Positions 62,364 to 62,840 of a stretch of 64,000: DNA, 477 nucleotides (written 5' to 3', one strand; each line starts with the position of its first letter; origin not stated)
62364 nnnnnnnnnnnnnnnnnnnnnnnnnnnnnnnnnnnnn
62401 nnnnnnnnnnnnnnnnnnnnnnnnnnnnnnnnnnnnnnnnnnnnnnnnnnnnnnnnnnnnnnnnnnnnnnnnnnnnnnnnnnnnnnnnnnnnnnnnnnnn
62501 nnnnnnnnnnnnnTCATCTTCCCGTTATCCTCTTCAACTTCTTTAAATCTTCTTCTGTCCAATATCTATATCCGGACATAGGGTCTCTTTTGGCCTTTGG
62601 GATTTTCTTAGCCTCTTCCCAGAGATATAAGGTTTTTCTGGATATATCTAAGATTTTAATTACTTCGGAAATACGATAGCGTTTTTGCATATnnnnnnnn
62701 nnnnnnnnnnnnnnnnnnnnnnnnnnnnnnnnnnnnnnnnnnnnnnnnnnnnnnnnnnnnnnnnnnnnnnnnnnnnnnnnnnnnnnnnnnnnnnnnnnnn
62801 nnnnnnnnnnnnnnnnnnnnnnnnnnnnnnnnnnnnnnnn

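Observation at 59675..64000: Competence gene dprA split by an element carrying a large serine recombinase at the junction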

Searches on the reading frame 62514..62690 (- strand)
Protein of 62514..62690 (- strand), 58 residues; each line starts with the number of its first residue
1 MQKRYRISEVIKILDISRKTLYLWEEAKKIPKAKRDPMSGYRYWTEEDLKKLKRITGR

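Call 3: search_protein_families(library=pfam, proteins=[window:62514-62690:-], max_evalue=0.01)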
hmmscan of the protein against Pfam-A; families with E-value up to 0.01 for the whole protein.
window:62514-62690:- (58 aa): 4 families
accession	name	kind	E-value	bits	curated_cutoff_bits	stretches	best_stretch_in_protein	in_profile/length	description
PF13411.12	MerR_1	-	1.5e-08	35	21.6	1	5-55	1-49/69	MerR HTH family regulatory protein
PF00376.29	MerR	-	2e-08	34.3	28.2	1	6-43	1-37/38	MerR family regulatory protein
PF12728.13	HTH_17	-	1.5e-06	28.8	27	1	5-52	2-46/51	Helix-turn-helix domain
PF02796.21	HTH_7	-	0.0021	18.6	23.8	0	5-22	22-39/45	Helix-turn-helix domain of resolvase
